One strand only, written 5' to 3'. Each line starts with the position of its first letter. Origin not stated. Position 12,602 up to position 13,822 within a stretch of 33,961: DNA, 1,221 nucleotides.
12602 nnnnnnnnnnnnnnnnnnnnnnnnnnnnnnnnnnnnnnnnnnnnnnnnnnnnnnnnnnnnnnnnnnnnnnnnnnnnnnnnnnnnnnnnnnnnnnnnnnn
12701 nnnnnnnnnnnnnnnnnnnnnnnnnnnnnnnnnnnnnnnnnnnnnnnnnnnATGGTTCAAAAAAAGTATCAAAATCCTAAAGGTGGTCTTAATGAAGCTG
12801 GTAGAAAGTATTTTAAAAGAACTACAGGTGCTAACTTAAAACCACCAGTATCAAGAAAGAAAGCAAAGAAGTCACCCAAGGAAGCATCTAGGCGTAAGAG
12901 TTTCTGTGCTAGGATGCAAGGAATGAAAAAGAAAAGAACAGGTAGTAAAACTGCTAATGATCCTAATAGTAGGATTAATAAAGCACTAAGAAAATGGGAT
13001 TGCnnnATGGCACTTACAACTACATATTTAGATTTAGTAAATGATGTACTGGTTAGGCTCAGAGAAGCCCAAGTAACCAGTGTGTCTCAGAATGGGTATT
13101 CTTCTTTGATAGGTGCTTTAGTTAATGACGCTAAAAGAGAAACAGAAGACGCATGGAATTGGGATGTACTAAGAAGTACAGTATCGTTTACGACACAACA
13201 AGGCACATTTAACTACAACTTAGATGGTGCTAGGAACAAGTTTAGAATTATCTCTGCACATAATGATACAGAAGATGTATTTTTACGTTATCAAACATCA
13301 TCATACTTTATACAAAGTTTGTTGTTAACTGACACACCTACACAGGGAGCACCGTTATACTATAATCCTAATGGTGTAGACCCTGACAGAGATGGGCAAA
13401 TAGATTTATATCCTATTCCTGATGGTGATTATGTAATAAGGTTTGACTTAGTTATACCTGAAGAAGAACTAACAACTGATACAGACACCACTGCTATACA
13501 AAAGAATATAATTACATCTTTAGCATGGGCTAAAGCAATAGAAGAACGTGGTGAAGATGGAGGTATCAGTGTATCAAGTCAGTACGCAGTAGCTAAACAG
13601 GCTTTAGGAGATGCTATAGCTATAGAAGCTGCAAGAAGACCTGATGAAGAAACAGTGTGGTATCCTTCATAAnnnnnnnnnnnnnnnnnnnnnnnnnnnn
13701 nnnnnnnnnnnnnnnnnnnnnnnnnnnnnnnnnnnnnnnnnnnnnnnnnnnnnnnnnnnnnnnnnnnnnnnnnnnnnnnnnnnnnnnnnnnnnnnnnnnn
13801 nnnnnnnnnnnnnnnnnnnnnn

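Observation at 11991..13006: One-kb cluster of five tiny, extremely lysine-rich proteins inside the virion module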

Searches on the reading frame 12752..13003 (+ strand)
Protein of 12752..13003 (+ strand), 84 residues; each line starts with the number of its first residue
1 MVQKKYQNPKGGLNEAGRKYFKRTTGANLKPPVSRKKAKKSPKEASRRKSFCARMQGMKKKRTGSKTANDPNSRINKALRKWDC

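Call 4: search_protein_families(library=pfam, max_evalue=1, proteins=[window:12752-13003:+])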
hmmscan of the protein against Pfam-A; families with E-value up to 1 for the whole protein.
seq(84 aa): 1 family
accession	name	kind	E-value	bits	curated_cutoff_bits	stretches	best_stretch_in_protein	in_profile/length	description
PF19846.4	DUF6321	-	5.4e-24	85.1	28.5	1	7-82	2-72/72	Domain of unknown function (DUF6321)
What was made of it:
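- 12752..13006 (+): E84: an 84-aa DUF6321 protein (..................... ... R+.SFCARM.G ... AL+.W.C-stop). It overlaps D by 29 nt, and its stop abuts the adaptor start. Pfam PF19846 matches at E 5.4e-24, 85.1 bits against a cut-off of 28.5, over the full profile (call 4).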

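Call 5: search_protein_families(library=phrogs, max_evalue=0.1, proteins=[window:12752-13003:+])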
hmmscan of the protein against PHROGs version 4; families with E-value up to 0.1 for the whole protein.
seq(84 aa): 8 families
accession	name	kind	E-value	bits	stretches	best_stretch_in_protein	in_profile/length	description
phrog_4689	-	unknown function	6.9e-25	88.5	1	3-84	24-99/99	-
phrog_727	-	unknown function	2.5e-24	87.2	1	4-84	356-430/450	-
phrog_11180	-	unknown function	5.3e-23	83.1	1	3-84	66-141/141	-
phrog_3477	-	unknown function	4.7e-22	79.2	1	4-84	855-928/928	-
phrog_30733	-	unknown function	8e-21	75.8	1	4-84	262-336/336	-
phrog_10346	-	unknown function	1.1e-19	71.7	1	3-84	449-525/525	-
phrog_10538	-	unknown function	4e-11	44.4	1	6-84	86-156/156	-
phrog_28131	-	unknown function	1.1e-08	35.7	1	3-84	300-372/372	-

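Call 20: search_dna_similar(query=window:12752-13003:+, collection=phages, mode=protein, max_rows=60, rows=spread, max_evalue=0.001)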
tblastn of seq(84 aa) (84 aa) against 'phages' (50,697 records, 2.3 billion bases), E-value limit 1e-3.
Records with a match: 542; places in all: 542; records where one place covers at least 80% of the query: 524.
Best place of each record, by identity: 60-80% 28; <60% 514.
By first word of the organism name: Synechococcus 373; Cyanophage 62; Prochlorococcus 44; Pelagibacter 35; Microcystis 8; Marine 7; Methylophilales 3; uncultured 3; Phage 3; Planktothrix 2; and 2 more.
By host as written in the record: - 184; Synechococcus 107; Synechococcus sp. 41; Synechococcus sp. WH7803 30; Prochlorococcus sp. MED4 22; Synechococcus sp. WH8102 18; Synechococcus sp. WH 7803 17; Candidatus Pelagibacter ubique HTCC1062 14; and 38 more.
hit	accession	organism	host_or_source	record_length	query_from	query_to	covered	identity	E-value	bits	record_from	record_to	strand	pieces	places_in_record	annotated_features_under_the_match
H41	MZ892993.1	Pelagibacter phage HTVC033P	Candidatus Pelagibacter sp. HTCC1062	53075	3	84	98%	61.0%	3e-21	91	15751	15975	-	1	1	hypothetical protein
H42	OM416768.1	Prochlorococcus phage P-SCSP1g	Prochlorococcus sp. MED4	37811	5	84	95%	61.3%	2e-21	92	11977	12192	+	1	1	hypothetical protein (x2)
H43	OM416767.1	Prochlorococcus phage P-SCSP1f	Prochlorococcus sp. MED4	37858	5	84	95%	61.3%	2e-21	92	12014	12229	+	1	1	hypothetical protein (x2)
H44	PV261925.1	Synechococcus phage RB11-B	Synechococcus sp. MW02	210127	4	84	96%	59.8%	3e-19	85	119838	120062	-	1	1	structural protein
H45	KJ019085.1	Synechococcus phage ACG-2014f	-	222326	2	84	99%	57.1%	1e-20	89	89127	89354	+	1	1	hypothetical protein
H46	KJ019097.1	Synechococcus phage ACG-2014f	-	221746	2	84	99%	57.1%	1e-20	89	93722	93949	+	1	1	hypothetical protein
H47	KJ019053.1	Synechococcus phage ACG-2014f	-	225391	2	84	99%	57.1%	1e-20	89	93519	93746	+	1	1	hypothetical protein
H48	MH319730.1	Marine virus AG-345-D19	single cell amplified by WGA-X; seawater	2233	2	84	99%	57.1%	2e-20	89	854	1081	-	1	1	record has no annotation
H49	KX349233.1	Synechococcus phage S-RIM2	Synechococcus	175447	2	84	99%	57.1%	1e-17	81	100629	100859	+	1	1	hypothetical protein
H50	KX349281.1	Synechococcus phage S-RIM2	Synechococcus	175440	2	84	99%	57.1%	1e-17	81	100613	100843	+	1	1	hypothetical protein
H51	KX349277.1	Synechococcus phage S-RIM2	Synechococcus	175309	2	84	99%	57.1%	1e-17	81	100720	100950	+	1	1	hypothetical protein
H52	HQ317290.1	Synechococcus phage S-RIM2 R21_2007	Synechococcus sp. WH7803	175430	2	84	99%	57.1%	1e-17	81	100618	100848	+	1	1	hypothetical protein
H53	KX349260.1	Synechococcus phage S-RIM2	Synechococcus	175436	2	84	99%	57.1%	1e-17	81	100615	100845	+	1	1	hypothetical protein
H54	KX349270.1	Synechococcus phage S-RIM2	Synechococcus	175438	2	84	99%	57.1%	1e-17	81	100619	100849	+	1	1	hypothetical protein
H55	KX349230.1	Synechococcus phage S-RIM2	Synechococcus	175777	2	84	99%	57.1%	1e-17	81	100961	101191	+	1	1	hypothetical protein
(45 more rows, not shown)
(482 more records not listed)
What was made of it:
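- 12752..13006 (+): Homologues occur in 542 phage records (call 20).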

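Call 23: get_annotated_region(hit=H44, flank=5000)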
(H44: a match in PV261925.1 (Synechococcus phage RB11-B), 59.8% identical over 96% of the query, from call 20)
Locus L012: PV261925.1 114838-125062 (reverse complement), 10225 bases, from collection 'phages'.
description: Synechococcus phage RB11-B, complete genome.
organism: Synechococcus phage RB11-B (NCBI taxid 3412546)
taxonomy: Viruses
host: Synechococcus sp. MW02; source: seawater; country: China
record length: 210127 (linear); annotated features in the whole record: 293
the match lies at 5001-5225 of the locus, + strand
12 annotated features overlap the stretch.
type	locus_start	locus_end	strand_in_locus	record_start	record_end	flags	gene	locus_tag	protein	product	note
CDS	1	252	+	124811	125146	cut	-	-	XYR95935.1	tail fiber protein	-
CDS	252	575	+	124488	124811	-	-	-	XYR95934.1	hypothetical protein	-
CDS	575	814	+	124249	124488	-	-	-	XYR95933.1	hypothetical protein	-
CDS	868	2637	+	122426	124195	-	-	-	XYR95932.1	tail fiber-like protein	-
CDS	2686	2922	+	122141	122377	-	-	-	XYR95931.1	hypothetical protein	-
CDS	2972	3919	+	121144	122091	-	-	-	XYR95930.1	tail fiber domain-containing protein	-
CDS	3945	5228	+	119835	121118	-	-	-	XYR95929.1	structural protein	-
CDS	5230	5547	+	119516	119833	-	-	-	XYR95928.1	hypothetical protein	-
CDS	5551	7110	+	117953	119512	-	-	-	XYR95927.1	virion structural protein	-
CDS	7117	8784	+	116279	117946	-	-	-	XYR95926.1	terminase large subunit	-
CDS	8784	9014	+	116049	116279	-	-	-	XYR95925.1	endonuclease VII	-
CDS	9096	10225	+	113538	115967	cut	-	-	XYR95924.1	tail sheath protein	-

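Call 24: search_protein_families(library=pfam, max_evalue=0.01, proteins=[L012:3945-5228:+, L012:5551-7110:+])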
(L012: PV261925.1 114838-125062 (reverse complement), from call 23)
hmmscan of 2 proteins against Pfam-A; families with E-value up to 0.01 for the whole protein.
L012:3945-5228:+ (427 aa): 1 family
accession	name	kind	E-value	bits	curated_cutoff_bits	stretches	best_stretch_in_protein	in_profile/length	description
PF19846.4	DUF6321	-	6e-22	78.5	28.5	1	356-425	2-72/72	Domain of unknown function (DUF6321)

L012:5551-7110:+ (519 aa): 0 families

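Call 28: search_dna_similar(query=L012:3945-5225:+, collection=phages, mode=protein, max_rows=60, rows=spread, max_evalue=0.00001)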
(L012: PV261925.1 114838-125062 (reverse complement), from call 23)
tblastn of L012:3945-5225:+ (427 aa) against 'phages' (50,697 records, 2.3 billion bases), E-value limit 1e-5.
Records with a match: 500; places in all: 520; records where one place covers at least 80% of the query: 19.
Best place of each record, by identity: >=99% 5; 90-95% 6; 80-90% 38; 60-80% 175; <60% 276.
By first word of the organism name: Synechococcus 371; Cyanophage 59; Prochlorococcus 41; Pelagibacter 14; Marine 9; Planktothrix 2; Methylophilales 2; Roseobacter 2.
By host as written in the record: - 179; Synechococcus 107; Synechococcus sp. 39; Synechococcus sp. WH7803 28; Prochlorococcus sp. MED4 21; Synechococcus sp. MW02 19; Synechococcus sp. WH8102 18; Synechococcus sp. WH 7803 15; and 32 more.
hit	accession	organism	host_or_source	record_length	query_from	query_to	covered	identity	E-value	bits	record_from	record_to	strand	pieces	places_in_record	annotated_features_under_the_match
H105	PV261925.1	Synechococcus phage RB11-B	Synechococcus sp. MW02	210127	1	427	100%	100.0%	0e+0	835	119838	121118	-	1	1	structural protein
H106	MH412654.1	Synechococcus phage S-T4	Synechococcus sp. WH 7803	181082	1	425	95%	53.1%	3e-65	366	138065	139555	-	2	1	hypothetical protein | terminase small subunit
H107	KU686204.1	Synechococcus phage S-CAM9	Synechococcus sp.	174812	1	427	68%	68.5%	8e-51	347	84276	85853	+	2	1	hypothetical protein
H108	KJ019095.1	Synechococcus phage ACG-2014f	-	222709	4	427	61%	75.7%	2e-36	369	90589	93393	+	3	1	hypothetical protein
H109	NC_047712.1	Synechococcus phage ACG-2014f_Syn7803C7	-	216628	4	427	61%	75.7%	2e-36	368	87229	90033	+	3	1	hypothetical protein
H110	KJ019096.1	Synechococcus phage ACG-2014f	-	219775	4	427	61%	75.6%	6e-35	365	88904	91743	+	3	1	hypothetical protein (x2)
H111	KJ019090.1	Synechococcus phage ACG-2014f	-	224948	4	427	61%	75.0%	9e-36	366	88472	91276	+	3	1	hypothetical protein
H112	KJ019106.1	Synechococcus phage ACG-2014f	-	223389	4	427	61%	68.2%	3e-36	318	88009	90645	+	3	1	hypothetical protein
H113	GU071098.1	Synechococcus phage S-SSM7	Synechococcus sp. WH8109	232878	2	427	59%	68.2%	7e-40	303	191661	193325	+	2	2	hypothetical protein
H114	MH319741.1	Marine virus AG-345-E15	single cell amplified by WGA-X; seawater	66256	3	427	70%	55.3%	2e-43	283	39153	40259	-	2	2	record has no annotation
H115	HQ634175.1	Cyanophage P-RSM1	Prochlorococcus MIT9303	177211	3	427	68%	55.0%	3e-36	279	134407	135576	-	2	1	hypothetical protein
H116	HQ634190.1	Cyanophage Syn2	Synechococcus sp. WH8012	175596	6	427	66%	55.2%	5e-31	260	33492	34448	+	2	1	hypothetical protein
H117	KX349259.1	Synechococcus phage S-RIM2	Synechococcus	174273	1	427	67%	52.4%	6e-39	288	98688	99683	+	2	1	hypothetical protein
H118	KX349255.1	Synechococcus phage S-RIM2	Synechococcus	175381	1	427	67%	52.4%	6e-39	288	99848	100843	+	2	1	hypothetical protein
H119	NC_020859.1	Synechococcus phage S-RIM2 R1_1999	Synechococcus sp. WH7803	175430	1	427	67%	52.4%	6e-39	288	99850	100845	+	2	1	hypothetical protein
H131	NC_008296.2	Synechococcus phage syn9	Synechococcus sp. WH 8012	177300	111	427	58%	50.6%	1e-30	217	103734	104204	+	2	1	gp114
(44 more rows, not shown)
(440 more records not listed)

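Call 29: get_annotated_region(hit=H131, flank=5000)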
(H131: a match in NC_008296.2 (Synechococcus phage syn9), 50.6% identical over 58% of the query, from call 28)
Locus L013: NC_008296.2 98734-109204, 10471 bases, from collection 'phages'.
description: Synechococcus phage syn9, complete genome.
organism: Synechococcus phage syn9 (NCBI taxid 382359)
taxonomy: Viruses; Duplodnaviria; Heunggongvirae; Uroviricota; Caudoviricetes; Kyanoviridae; Ormenosvirus; Ormenosvirus syn9
host: Synechococcus sp. WH 8012; source: -; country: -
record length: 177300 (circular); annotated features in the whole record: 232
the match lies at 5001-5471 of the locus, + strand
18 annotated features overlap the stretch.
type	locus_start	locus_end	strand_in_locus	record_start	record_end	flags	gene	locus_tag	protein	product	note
CDS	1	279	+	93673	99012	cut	-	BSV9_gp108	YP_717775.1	structural protein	putative fiber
CDS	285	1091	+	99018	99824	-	13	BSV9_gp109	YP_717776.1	head-tail adaptor Ad2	T4 gp13-like; gp13; structural virion protein; in bacteriophage T4 and related viruses, the virion is composed of head ...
CDS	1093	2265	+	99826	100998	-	14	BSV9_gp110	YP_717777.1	head closure Hc2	T4 gp14-like; gp14; structural virion protein; in bacteriophage T4 and related viruses, the virion is composed of head ...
CDS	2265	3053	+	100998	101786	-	15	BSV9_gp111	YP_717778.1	tail sheath stabilizer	T4 gp15-like; gp15; structural virion protein; in bacteriophage T4 and related viruses, the virion is composed of head ...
CDS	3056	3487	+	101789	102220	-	-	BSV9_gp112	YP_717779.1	terminase small subunit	T4 gp16-like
CDS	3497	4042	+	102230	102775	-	-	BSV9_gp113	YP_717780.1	gp113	-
CDS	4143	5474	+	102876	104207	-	-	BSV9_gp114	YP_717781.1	gp114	-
CDS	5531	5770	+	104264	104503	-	-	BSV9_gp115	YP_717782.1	gp115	-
CDS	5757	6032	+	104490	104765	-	-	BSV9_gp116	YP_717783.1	hypothetical protein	-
CDS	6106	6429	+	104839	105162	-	-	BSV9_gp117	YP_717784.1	PetE plastocyanine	-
CDS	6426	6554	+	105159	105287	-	-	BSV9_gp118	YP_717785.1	gp118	-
CDS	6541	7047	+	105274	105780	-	-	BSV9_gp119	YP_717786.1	plastoquinol terminal oxidase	-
CDS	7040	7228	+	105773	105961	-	-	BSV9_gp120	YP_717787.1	gp120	-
CDS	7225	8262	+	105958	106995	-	-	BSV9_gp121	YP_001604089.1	dehydrogenase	Gnd2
CDS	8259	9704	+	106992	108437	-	-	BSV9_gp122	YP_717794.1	dehydrogenase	-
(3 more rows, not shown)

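Call 61: search_protein_families(library=ncbifam, max_evalue=0.1, proteins=[window:12752-13003:+])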
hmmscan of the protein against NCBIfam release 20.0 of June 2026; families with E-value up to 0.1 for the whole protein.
seq(84 aa): 0 families

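Call 76: find_related_loci(query=A8, collection=genome_contigs, flank=4000)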
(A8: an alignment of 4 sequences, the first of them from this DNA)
Query A8 (84 aa) in genome_contigs; peptide patterns used: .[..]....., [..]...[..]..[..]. (x = any residue, [..] = any of these).
551 stretches matched a pattern; 42 encode a relative of the query (tblastn E <= 1e-3); 42 distinct loci.
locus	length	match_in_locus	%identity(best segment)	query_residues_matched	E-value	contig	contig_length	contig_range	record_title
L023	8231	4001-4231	77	8-84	4e-37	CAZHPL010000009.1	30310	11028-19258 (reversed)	MAG TPA_asm: uncultured Lishizhenia sp. isolate SRP278252_co3_387 genome assembly, contig: NODE_2355_length_30310_cov_4.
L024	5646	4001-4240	67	2-84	1e-32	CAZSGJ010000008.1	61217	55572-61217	MAG TPA_asm: uncultured Armatimonadia bacterium isolate binchicken_co298_479 genome assembly, contig: NODE_698_length_61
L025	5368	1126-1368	68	3-84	5e-32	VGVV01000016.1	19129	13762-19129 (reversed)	MAG: Ignavibacteria bacterium isolate M_surface_10_mx_236 M_surface_10_mx_236_Ga0194123_10003417, whole genome shotgun s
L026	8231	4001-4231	70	1-84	8e-32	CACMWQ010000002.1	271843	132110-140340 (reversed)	MAG: uncultured Pelagibacteraceae bacterium isolate AG-892-F15 genome assembly, contig: AG-892-F15_NODE_2, whole genome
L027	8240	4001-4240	61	7-84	3e-27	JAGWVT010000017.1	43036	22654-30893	MAG: Actinomycetales bacterium isolate REEB426 contig-150_1420, whole genome shotgun sequence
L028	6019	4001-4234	63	2-84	6e-27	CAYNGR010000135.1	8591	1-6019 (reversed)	MAG TPA_asm: uncultured Cyanobium sp. isolate SRP193358_co1_389 genome assembly, contig: NODE_25007_length_8591_cov_36.6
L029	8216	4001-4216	59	5-84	4e-26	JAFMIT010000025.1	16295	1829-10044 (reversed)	MAG: Actinomycetota bacterium isolate DEBay_Sum019D_L_G_102 NODE_3374_length_16295_cov_6.992426, whole genome shotgun se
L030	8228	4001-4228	64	11-84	4e-26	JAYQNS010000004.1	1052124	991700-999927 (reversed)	MAG: Candidatus Salivita marina isolate SD4486_NP_maxbin_bins.tsv.074 contig_7678_pilon, whole genome shotgun sequence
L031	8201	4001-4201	61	11-84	8e-25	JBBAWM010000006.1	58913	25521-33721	MAG: Candidatus Limnocylindrus sp. isolate EUL_349 ctg6-EUL_349, whole genome shotgun sequence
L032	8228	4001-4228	62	11-84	1e-24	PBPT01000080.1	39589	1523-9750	MAG: Candidatus Neomarinimicrobiota bacterium isolate RS350 TaraRedSea_contig_347565, whole genome shotgun sequence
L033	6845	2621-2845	59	3-84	4e-24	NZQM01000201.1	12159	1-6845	MAG: Parvibaculum sp. isolate EAC60 MHASMcontig_1046722, whole genome shotgun sequence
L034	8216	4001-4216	56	5-84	5e-24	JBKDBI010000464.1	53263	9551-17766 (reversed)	MAG: Bacteroidota bacterium isolate samp_2079_maxbin_1042 samp_2079_1231346, whole genome shotgun sequence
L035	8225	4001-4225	61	3-84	4e-24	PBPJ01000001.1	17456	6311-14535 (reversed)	MAG: Candidatus Woesearchaeota archaeon isolate RS366 58714, whole genome shotgun sequence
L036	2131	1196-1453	56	2-84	2e-23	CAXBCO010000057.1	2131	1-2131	MAG TPA_asm: uncultured Alphaproteobacteria bacterium isolate ERR2762153_maxbin2_3 genome assembly, contig: ERZ3422244.5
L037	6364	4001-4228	58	2-84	3e-23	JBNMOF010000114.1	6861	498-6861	MAG: Polaribacter sp. isolate 3300046534_125 Ga0491194_0030831, whole genome shotgun sequence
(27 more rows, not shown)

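Call 84: search_protein_families(library=phrogs, max_evalue=0.001, proteins=[L030:68-1201:+, L030:1344-1679:+, L030:2701-3135:+, L030:3235-3525:+, L030:5311-5817:+, L030:5817-6476:+, L030:7002-7568:+, L030:7595-8176:+])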
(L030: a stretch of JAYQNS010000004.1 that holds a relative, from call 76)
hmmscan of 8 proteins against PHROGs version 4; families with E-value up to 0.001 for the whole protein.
L030:68-1201:+ (377 aa): 0 families

L030:1344-1679:+ (111 aa): 0 families

L030:2701-3135:+ (144 aa): 6 families
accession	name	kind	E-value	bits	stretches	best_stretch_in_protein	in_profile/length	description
phrog_13211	-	tail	1.5e-18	67.2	1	19-140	764-885/887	baseplate hub subunit and tail lysozyme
phrog_7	-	lysis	9e-18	64.7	1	7-127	560-677/873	endolysin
phrog_2083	-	head and packaging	8.6e-12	45.4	1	13-140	771-901/908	internal virion lysozyme motif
phrog_33534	-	unknown function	4.5e-11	43.6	1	73-143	11-87/94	-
phrog_15410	-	unknown function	1.5e-10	41.6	1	20-134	188-307/311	-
phrog_430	-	tail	2.5e-07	30.5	1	7-133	169-280/868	baseplate hub subunit and tail lysozyme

L030:3235-3525:+ (96 aa): 1 family
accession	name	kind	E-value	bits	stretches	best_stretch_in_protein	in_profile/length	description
phrog_2524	-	unknown function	1.3e-17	64.9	1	3-91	37-127/142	-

L030:5311-5817:+ (168 aa): 0 families

L030:5817-6476:+ (219 aa): 4 families
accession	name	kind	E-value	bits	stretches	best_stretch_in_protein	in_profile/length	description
phrog_2319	-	unknown function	3e-15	57.4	1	92-188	293-382/399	-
phrog_27218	-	unknown function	3.5e-06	28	1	104-189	96-176/192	-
phrog_30451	-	unknown function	4.2e-06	27.5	1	102-189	178-266/287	-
phrog_3628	-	unknown function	1.1e-05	25.7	1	102-188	158-241/257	-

L030:7002-7568:+ (188 aa): 0 families

L030:7595-8176:+ (193 aa): 2 families
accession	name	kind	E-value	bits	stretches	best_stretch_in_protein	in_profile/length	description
phrog_1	-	integration and excision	2.1e-18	67.9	1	10-174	285-435/611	integrase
phrog_216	-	integration and excision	1.6e-12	48.2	1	11-182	73-232/301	integrase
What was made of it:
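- Tried and rejected: The one I examined in a long contig is a prophage with a lysozyme and an integrase (calls 76, 84).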

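Call 85: predict_structure(alignment_id=A7)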
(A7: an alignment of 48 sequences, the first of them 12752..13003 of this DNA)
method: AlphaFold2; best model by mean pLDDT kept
length: 84 residues; sequences in the alignment: 48
mean_pLDDT: 67.5   pTM: 0.43
mean pLDDT of the five models: 67.5, 64.1, 63.7, 61.5, 61.4
residues with pLDDT >= 90: 6; 70-90: 33; 50-70: 26; < 50: 19
segments of 3 or more residues with pLDDT < 50: 1-3, 25-39
pLDDT, mean of each block of 10 residues (from residue 1): 52 61 45 45 82 89 73 86 84
secondary structure, 60 per line:
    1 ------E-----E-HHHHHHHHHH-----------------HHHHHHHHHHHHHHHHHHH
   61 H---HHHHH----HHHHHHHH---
elements in order: H15-24 H42-61 H65-69 H74-81
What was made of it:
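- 12752..13006 (+): In the AF2 model, residues 41-84 are helical at pLDDT 82-89 and the linker 25-39 is disordered (call 85).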

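Call 89: fold_search(model_id=the predicted structure, library=pdb)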
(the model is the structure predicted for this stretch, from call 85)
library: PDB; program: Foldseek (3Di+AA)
matches with E <= 10: 2; with E <= 0.001: 0
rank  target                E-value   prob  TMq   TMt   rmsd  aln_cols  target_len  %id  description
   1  2rkh                  5.2e+00  0.04  0.25  0.14  11.6        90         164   14  Crystal structure of a putative AphA-like transcription factor (ZP_00208345.1) from Magnetospirillum magnetotacticum MS- (released 2007-10-30)
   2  4iul_A                7.8e+00  0.10  0.28  0.12   3.1        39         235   20  MIF4G domain of DAP5 (released 2013-03-27)
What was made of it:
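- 12752..13006 (+): There is no significant PDB fold match (call 89).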

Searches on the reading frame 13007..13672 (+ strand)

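Call 9: search_protein_families(library=phrogs, max_evalue=0.001, proteins=[window:13007-13672:+])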
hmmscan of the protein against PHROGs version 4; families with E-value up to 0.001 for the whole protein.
window:13007-13672:+ (221 aa): 1 family
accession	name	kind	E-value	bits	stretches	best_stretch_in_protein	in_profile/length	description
phrog_10775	-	tail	5.7e-09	37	1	4-169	3-181/237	tail protein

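Call 101: search_protein_families(library=pfam, max_evalue=0.01, proteins=[window:13007-13672:+])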
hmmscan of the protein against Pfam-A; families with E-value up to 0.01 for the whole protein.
window:13007-13672:+ (221 aa): 0 families
